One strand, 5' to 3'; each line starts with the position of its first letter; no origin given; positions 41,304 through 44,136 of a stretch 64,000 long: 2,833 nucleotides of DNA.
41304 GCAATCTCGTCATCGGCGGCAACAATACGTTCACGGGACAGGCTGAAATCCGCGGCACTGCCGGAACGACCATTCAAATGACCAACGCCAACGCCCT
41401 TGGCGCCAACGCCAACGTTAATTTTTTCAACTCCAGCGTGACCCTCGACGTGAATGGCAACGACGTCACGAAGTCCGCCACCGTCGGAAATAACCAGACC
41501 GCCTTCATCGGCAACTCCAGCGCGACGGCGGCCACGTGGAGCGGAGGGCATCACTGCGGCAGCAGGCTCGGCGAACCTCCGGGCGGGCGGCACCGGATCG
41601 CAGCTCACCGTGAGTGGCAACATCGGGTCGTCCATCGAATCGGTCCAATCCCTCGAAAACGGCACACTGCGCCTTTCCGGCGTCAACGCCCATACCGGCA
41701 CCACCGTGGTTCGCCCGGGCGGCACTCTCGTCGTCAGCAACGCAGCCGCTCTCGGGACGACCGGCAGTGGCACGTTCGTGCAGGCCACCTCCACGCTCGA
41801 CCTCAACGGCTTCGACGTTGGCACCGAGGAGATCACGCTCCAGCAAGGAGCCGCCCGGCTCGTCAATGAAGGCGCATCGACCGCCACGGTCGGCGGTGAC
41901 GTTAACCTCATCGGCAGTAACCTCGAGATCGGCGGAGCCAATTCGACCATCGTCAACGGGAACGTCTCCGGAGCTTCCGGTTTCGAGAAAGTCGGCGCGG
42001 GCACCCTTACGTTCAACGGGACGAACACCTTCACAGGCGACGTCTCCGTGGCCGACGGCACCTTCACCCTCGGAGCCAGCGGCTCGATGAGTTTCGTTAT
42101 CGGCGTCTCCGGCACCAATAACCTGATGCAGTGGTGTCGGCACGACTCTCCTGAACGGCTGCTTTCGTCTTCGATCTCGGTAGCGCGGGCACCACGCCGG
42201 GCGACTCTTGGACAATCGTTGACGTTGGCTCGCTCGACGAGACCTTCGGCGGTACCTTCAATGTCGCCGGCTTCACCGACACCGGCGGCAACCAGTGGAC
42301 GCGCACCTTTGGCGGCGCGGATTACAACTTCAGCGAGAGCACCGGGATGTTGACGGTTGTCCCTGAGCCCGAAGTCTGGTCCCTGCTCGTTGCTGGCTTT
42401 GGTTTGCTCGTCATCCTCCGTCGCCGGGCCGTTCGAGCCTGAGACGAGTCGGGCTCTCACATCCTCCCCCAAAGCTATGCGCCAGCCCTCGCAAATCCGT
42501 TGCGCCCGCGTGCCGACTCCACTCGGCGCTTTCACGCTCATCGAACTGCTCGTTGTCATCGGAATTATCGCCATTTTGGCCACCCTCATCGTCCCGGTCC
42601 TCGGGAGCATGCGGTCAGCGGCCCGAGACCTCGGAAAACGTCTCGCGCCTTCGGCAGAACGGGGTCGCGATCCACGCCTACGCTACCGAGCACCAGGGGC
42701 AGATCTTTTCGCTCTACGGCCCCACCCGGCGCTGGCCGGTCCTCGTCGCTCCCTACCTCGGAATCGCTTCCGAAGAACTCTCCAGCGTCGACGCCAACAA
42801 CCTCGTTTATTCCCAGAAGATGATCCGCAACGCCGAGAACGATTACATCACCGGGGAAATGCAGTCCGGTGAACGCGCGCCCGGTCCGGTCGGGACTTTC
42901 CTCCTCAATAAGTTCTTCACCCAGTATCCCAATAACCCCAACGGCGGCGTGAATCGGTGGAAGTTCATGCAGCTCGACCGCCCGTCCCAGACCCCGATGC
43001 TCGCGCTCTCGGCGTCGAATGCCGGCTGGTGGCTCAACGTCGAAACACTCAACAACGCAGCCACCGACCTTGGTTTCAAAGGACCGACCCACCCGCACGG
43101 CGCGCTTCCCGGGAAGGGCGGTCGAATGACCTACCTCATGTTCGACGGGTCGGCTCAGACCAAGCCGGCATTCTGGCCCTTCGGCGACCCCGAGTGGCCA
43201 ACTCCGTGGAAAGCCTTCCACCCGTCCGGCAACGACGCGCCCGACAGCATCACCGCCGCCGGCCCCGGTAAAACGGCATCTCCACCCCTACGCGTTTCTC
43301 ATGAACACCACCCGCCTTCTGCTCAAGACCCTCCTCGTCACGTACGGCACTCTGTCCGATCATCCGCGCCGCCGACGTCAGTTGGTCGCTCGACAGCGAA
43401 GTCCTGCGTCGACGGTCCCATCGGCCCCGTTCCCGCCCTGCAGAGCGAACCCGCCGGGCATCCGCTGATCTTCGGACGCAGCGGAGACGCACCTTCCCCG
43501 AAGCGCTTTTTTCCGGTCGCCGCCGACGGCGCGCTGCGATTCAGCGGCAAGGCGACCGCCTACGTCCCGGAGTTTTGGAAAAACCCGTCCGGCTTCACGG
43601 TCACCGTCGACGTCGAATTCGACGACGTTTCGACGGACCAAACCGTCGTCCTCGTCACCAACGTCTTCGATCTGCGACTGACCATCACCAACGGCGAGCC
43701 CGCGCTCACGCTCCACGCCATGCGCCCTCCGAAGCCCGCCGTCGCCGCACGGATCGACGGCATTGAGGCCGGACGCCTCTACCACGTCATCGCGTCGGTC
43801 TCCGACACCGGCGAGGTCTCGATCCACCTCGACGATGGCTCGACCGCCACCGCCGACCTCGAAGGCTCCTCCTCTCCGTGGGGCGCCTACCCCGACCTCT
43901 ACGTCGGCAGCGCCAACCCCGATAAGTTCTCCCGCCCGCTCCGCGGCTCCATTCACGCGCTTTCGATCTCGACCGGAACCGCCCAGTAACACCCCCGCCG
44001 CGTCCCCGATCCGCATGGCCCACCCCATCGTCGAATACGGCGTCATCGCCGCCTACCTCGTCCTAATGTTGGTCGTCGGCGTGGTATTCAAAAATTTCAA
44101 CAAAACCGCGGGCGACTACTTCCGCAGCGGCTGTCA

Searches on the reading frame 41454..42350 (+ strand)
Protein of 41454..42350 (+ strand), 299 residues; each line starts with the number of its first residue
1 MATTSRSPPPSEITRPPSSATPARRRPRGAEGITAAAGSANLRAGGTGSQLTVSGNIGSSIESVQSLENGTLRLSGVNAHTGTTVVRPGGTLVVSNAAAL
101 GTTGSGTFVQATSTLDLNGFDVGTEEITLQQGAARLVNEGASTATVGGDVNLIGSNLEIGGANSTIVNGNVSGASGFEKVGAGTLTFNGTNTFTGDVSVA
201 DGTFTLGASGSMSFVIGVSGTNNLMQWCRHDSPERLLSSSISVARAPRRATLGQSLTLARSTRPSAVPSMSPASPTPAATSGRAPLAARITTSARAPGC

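Call 19: search_protein_families(library=pfam, proteins=[window:41454-42350:+], max_evalue=0.01)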
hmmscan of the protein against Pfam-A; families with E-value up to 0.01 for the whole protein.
window:41454-42350:+ (299 aa): 1 family
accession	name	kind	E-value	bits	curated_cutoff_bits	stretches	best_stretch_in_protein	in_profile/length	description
PF12951.13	PATR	-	1.4e-12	47.8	27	2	178-204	2-28/30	Passenger-associated-transport-repeat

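Call 46: search_protein_families(library=ncbifam, proteins=[window:41454-42350:+], max_evalue=0.01)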
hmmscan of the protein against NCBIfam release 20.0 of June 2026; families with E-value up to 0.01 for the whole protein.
window:41454-42350:+ (299 aa): 2 families
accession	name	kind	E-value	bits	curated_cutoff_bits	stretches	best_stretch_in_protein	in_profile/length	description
TIGR02601.1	autotrns_rpt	repeat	3.7e-10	39.4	19.85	2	176-207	1-32/32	beta strand repeat protein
NF011847.1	PRK15319.1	equivalog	0.00045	17.5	2249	1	168-213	1463-1507/2050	fibronectin-binding autotransporter adhesin ShdA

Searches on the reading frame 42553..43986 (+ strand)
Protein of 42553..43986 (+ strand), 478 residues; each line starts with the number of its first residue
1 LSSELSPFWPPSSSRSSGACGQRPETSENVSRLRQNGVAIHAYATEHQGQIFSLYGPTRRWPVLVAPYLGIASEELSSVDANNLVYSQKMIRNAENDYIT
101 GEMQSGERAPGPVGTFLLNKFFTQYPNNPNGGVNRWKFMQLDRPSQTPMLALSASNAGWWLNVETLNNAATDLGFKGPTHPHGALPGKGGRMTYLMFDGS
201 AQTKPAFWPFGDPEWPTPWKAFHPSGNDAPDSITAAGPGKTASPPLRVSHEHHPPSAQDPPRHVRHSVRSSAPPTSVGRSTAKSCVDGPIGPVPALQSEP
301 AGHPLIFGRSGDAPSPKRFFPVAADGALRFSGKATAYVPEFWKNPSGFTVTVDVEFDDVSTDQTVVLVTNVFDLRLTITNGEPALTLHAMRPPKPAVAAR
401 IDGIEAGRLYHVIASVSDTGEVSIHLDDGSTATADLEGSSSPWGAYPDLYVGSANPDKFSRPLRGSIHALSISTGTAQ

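Call 3: search_protein_families(library=pfam, proteins=[window:42553-43986:+], max_evalue=0.1)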
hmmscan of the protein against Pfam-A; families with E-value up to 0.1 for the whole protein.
window:42553-43986:+ (478 aa): 0 families

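Call 46: search_protein_families(library=ncbifam, proteins=[window:42553-43986:+], max_evalue=0.01)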
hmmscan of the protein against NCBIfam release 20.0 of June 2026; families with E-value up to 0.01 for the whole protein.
window:42553-43986:+ (478 aa): 0 families

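Call 49: search_protein_families(library=pfam, proteins=[window:42553-43986:+], max_evalue=10)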
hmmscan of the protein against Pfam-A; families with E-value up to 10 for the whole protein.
window:42553-43986:+ (478 aa): 2 families
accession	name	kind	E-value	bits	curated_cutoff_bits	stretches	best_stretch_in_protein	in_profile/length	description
PF22324.2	HTH_91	-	0.17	12.1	27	1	24-50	31-57/77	Winged helix domain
PF18957.6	RibLong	-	0.2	12.9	27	1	331-369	54-91/93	Long Rib domain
